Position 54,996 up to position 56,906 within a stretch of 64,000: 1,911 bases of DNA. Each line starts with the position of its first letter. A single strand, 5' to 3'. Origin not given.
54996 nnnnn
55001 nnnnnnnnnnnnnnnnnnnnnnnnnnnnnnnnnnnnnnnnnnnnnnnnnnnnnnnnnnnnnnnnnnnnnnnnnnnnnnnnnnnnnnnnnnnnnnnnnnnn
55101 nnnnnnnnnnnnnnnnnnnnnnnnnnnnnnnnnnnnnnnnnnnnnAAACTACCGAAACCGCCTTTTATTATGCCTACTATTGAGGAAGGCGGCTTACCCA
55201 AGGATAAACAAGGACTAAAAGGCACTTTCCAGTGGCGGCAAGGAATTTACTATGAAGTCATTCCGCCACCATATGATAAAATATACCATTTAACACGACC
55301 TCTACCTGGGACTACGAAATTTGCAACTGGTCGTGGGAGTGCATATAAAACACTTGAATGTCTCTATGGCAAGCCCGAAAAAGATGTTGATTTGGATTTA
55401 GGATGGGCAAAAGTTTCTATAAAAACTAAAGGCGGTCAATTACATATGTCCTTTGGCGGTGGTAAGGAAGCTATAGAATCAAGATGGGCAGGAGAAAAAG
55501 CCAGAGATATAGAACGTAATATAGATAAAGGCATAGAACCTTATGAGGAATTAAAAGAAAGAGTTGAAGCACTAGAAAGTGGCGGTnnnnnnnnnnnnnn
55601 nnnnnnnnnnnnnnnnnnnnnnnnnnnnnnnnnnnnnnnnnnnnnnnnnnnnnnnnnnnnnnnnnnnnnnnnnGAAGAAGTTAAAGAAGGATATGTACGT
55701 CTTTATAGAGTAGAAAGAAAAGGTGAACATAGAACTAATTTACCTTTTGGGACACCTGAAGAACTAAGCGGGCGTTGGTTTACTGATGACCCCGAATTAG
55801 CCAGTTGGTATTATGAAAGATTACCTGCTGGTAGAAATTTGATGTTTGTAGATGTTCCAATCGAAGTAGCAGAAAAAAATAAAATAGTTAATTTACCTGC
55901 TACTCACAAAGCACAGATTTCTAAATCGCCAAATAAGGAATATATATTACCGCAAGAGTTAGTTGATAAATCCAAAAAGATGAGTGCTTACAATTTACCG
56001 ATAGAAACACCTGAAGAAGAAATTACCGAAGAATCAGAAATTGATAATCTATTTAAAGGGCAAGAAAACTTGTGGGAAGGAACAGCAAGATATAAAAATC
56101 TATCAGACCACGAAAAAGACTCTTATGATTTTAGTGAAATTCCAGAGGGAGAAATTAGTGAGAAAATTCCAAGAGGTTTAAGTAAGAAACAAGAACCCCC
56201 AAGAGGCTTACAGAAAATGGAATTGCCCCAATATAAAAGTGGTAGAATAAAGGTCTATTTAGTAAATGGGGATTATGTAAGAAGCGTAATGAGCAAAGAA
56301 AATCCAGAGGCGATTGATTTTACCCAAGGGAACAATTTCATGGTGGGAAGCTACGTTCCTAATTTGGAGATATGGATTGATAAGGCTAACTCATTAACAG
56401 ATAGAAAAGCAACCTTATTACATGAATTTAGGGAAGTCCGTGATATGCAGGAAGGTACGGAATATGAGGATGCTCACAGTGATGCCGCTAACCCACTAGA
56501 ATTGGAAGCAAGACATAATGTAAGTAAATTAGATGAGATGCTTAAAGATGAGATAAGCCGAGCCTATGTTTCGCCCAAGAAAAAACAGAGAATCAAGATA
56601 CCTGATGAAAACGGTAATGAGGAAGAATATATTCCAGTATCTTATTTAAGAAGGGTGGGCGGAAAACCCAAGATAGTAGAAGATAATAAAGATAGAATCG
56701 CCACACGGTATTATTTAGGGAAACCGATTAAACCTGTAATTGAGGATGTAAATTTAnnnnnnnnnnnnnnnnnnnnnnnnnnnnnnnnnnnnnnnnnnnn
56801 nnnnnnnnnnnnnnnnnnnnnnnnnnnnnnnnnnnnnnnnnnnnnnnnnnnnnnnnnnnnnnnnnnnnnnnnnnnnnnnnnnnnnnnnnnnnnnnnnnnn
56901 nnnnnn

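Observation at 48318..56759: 2813-aa modular giant protein with tandem helical repeats, glycine-zipper membrane segment, proline-rich linker and a C-terminal globular domain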

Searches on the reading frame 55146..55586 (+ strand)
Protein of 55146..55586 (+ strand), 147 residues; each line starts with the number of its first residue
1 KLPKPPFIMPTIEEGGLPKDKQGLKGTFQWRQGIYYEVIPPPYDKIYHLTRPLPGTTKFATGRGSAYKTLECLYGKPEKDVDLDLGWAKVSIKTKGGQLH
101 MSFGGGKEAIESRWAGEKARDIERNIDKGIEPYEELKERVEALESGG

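Call 20: search_solved_structures(query=window:55146-55586:+, max_evalue=10, show_alignments=2)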
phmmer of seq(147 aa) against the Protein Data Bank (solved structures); distinct sequences matched with E-value up to 10: 7.
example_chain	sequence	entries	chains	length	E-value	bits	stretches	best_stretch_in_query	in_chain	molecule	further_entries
6xco_D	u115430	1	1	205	0.61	13.2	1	5-67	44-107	T-CELL-RECEPTOR, A1.9-alpha chain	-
7qiw_Q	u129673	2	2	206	0.73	13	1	34-81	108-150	60S ribosomal protein uL13 | Pectinesterase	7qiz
9vtg_LG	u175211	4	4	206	0.92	12.6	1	34-80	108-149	60S ribosomal protein L13a-4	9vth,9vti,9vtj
8azw_d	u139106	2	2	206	0.97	12.5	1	34-80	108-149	uL13 (60S ribosomal protein L13a)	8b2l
1r0v_A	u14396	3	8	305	1.3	12.1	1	117-145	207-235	tRNA-intron endonuclease | Putative tRNA-intron endonuclease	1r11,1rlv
2gjw_A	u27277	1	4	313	1.4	12.1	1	117-145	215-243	tRNA-splicing endonuclease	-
3p1y_A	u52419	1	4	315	1.4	12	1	117-145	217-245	tRNA-splicing endonuclease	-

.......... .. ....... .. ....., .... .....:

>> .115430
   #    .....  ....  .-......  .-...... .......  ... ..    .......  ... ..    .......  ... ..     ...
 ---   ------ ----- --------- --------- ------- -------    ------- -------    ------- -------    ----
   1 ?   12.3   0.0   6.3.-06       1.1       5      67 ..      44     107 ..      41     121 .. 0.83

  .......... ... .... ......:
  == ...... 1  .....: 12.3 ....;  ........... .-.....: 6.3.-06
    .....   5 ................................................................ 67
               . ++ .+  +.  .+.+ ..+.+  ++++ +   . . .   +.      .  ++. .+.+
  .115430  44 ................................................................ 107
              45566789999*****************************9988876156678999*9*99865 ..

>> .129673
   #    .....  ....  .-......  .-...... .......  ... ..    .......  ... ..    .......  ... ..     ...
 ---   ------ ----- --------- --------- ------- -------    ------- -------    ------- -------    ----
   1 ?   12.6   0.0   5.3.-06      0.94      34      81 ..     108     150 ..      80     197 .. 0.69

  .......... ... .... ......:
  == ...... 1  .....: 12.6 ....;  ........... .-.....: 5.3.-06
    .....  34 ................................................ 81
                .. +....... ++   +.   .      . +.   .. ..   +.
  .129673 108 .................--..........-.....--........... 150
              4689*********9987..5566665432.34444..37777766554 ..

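Call 46: find_related_loci(query=A2, collection=genome_contigs, flank=10000)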
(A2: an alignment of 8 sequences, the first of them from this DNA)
Query A2 (126 aa) in genome_contigs; peptide patterns used: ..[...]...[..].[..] (x = any residue, [..] = any of these).
22 stretches matched a pattern; 1 encode a relative of the query (tblastn E <= 1e-3); 1 distinct loci.
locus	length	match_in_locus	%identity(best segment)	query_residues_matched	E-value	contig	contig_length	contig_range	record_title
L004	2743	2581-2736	42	8-53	3e-8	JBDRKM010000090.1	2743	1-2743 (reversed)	MAG: Pseudomonadota bacterium isolate MEGAHIT-group-1.708 k141_8101056, whole genome shotgun sequence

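Call 47: find_related_loci(query=A2, collection=viral_contigs, flank=10000)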
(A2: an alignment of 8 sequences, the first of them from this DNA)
Query A2 (126 aa) in viral_contigs; peptide patterns used: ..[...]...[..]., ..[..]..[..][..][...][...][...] (x = any residue, [..] = any of these).
29 stretches matched a pattern, but none encodes a relative of the query by tblastn (E <= 1e-3).

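Call 48: find_related_loci(query=A2, collection=metagenome_contigs, flank=10000)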
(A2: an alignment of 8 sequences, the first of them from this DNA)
Query A2 (126 aa) in metagenome_contigs; peptide patterns used: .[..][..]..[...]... (x = any residue, [..] = any of these).
49 stretches matched a pattern; 15 encode a relative of the query (tblastn E <= 1e-3); 15 distinct loci.
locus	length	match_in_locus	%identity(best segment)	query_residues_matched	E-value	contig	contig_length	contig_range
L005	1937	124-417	65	3-99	7e-42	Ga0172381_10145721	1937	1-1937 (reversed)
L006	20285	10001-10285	56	8-100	5e-34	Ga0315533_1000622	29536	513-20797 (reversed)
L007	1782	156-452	53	5-101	2e-33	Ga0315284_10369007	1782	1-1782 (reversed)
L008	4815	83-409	50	8-112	5e-33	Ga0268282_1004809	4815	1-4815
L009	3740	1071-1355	56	8-100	7e-33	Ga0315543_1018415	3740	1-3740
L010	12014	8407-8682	57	8-97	1e-32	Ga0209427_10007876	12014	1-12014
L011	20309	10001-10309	54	6-102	3e-32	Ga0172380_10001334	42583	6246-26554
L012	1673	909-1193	51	8-100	2e-32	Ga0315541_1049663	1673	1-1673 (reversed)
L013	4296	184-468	51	8-100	4e-32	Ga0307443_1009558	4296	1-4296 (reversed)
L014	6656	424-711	54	7-100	5e-32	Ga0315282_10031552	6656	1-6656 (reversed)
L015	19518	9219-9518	54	8-105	2e-31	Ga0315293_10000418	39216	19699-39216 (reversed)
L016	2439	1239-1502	61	3-89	1e-31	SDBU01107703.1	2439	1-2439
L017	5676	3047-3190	75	8-55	7e-23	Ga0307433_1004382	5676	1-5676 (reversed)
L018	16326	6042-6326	43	8-103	3e-20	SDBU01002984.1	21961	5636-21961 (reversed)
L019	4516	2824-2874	82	28-44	3e-4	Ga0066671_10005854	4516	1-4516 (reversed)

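Call 52: search_solved_structures(query=A1, max_evalue=10, show_alignments=1)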
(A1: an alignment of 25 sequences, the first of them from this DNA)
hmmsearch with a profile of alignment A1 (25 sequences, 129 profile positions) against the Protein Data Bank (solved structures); distinct sequences matched with E-value up to 10: 0.

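Call 84: search_protein_families(library=pfam, proteins=[L015:116-1045:-, L006:18359-18982:+, L018:13510-14151:+, L015:1032-2114:-], max_evalue=0.01)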
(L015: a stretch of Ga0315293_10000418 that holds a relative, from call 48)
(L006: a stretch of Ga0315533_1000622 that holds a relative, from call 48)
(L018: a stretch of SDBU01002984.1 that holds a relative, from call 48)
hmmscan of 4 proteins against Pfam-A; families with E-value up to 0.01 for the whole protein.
L015:116-1045:- (310 aa): 3 families
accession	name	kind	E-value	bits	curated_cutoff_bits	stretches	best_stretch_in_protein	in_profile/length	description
PF12762.13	DDE_Tnp_IS1595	-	5.7e-39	134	27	1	135-275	2-153/153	ISXO2-like transposase domain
PF12760.12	Zn_ribbon_IS1595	-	6.2e-15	55.3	25.4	1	22-68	1-46/46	Transposase zinc-ribbon domain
PF08279.18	HTH_11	-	0.0051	17.1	25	1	93-127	9-42/55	HTH domain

L006:18359-18982:+ (208 aa): 0 families

L018:13510-14151:+ (214 aa): 0 families

L015:1032-2114:- (361 aa): 0 families

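Call 113: search_dna_similar(collection=phages, mode=protein, query=L018:12924-13499:+, max_evalue=1, max_rows=15)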
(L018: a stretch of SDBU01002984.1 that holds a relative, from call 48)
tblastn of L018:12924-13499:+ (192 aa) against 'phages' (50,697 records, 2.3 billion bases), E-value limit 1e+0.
Records with a match: 6; places in all: 6; records where one place covers at least 80% of the query: 1.
Best place of each record, by identity: <60% 6.
By first word of the organism name: bajarodino 5; Lokiarchaeota 1.
By host as written in the record: Peromyscus fraterculus 3; - 2; Candidatus Lokiarchaeota archaeon 6Rcc_78 1.
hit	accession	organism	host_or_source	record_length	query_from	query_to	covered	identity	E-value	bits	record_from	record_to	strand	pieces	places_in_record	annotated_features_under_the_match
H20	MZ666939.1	Lokiarchaeota virus WyrdV1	Candidatus Lokiarchaeota archaeon ...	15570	11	178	88%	26.7%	6e-3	42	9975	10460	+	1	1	AAA+ ATPase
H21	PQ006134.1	bajarodino virus 7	Neotoma bryanti feces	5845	62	126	34%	34.3%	2e-1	38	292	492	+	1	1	Zonula occludens toxin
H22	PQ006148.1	bajarodino virus 7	Neotoma bryanti feces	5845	62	126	34%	34.3%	2e-1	38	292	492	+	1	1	Zonula occludens toxin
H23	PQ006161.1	bajarodino virus 34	Peromyscus fraterculus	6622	75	133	31%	37.3%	3e-1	37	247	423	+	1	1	Zonula occludens toxin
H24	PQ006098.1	bajarodino virus 72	Peromyscus fraterculus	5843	62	126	34%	32.8%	7e-1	36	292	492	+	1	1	Zonula occludens toxin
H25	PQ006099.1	bajarodino virus 69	Peromyscus fraterculus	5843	62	126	34%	32.8%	7e-1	36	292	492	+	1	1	Zonula occludens toxin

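Call 129: search_dna_similar(collection=plasmids, mode=protein, query=L011:16490-17233:+, max_evalue=0.1, max_rows=10)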
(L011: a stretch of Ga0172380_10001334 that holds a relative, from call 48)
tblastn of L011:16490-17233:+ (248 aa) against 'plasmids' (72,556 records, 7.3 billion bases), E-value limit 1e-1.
No match.

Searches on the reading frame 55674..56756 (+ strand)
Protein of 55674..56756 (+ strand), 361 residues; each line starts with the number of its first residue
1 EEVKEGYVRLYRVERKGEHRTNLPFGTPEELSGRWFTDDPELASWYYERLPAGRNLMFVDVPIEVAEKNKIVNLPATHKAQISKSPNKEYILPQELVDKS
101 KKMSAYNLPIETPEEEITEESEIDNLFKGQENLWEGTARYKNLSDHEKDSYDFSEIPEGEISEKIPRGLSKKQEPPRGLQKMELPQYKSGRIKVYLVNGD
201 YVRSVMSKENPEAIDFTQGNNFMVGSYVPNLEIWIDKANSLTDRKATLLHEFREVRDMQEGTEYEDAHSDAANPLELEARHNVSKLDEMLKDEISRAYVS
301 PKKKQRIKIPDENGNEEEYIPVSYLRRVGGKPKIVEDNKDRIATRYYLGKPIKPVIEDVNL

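Call 23: find_homologous_proteins(query=window:55674-56756:+, max_evalue=0.01)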
Query window:55674-56756:+ (361 aa): 1 proteins with E <= 0.01 among 2271 candidates.
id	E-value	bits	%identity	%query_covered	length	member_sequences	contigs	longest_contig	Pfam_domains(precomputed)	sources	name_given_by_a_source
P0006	2.4e-31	128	46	46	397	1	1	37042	-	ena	-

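Call 26: find_encoding_contigs(protein=P0006, flank=10000, max_places=3)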
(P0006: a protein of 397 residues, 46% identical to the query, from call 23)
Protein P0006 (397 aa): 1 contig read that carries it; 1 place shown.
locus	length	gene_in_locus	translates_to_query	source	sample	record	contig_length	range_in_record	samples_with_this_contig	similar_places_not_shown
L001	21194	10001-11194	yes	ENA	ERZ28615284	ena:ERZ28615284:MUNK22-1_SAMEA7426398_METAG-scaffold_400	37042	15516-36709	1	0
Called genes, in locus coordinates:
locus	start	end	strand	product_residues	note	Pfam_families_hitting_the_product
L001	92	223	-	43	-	-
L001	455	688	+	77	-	-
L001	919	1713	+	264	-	-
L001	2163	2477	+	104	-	-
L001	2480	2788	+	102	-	-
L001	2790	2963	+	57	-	-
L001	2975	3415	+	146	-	-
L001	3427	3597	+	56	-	-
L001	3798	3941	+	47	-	-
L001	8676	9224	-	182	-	-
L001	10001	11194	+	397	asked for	-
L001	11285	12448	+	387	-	-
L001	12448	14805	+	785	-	-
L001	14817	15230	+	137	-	-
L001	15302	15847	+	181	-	-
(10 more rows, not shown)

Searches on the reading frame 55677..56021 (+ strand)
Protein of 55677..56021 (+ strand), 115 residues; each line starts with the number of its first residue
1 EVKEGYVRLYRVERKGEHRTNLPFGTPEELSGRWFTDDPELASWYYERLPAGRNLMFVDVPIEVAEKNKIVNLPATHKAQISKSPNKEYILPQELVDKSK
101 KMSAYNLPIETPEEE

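Call 18: search_solved_structures(query=window:55677-56021:+, max_evalue=10, show_alignments=2)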
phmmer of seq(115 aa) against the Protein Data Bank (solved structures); distinct sequences matched with E-value up to 10: 2.
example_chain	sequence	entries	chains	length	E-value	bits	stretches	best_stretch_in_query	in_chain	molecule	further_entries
6xyw_Ac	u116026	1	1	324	0.82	12.9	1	29-94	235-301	50S ribosomal protein L3-2, mitochondrial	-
1y7e_A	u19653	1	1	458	1.8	11.9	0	64-106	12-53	Probable M18-family aminopeptidase 1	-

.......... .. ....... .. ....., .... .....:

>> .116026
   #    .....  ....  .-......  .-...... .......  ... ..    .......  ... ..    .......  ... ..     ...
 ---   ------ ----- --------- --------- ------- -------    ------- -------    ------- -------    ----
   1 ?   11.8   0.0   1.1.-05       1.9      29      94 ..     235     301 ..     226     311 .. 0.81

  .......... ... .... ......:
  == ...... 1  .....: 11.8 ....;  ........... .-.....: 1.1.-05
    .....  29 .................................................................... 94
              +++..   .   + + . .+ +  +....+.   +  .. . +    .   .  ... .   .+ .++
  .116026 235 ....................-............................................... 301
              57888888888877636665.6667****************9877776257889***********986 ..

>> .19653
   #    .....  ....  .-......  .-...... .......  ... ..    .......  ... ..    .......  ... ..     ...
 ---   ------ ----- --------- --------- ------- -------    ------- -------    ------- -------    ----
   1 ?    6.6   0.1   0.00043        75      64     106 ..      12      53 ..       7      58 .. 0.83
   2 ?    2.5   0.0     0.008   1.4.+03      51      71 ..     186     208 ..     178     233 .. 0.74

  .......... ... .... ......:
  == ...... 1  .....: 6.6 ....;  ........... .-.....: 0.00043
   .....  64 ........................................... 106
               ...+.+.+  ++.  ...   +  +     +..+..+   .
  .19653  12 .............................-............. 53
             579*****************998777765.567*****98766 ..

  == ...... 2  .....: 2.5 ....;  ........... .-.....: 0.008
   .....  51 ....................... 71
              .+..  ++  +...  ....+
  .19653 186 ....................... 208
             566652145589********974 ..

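Call 133: search_solved_structures(query=A11, max_evalue=10, show_alignments=2)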
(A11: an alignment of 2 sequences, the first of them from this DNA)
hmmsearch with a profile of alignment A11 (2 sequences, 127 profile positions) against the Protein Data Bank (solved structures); distinct sequences matched with E-value up to 10: 5.
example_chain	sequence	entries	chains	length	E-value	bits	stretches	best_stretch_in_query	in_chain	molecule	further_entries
1ac0_A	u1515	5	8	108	0.12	15.8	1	37-112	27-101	GLUCOAMYLASE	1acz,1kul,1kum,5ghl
6nff_A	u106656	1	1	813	0.35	14.3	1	16-108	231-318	Xaa-Pro dipeptidyl-peptidase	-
6xm6_A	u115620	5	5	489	0.46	13.9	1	22-91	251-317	Dioxygenase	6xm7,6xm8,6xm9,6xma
3q0i_A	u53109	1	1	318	0.94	12.9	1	25-95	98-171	Methionyl-tRNA formyltransferase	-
5j53_A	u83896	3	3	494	1.4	12.3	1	22-73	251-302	Carotenoid oxygenase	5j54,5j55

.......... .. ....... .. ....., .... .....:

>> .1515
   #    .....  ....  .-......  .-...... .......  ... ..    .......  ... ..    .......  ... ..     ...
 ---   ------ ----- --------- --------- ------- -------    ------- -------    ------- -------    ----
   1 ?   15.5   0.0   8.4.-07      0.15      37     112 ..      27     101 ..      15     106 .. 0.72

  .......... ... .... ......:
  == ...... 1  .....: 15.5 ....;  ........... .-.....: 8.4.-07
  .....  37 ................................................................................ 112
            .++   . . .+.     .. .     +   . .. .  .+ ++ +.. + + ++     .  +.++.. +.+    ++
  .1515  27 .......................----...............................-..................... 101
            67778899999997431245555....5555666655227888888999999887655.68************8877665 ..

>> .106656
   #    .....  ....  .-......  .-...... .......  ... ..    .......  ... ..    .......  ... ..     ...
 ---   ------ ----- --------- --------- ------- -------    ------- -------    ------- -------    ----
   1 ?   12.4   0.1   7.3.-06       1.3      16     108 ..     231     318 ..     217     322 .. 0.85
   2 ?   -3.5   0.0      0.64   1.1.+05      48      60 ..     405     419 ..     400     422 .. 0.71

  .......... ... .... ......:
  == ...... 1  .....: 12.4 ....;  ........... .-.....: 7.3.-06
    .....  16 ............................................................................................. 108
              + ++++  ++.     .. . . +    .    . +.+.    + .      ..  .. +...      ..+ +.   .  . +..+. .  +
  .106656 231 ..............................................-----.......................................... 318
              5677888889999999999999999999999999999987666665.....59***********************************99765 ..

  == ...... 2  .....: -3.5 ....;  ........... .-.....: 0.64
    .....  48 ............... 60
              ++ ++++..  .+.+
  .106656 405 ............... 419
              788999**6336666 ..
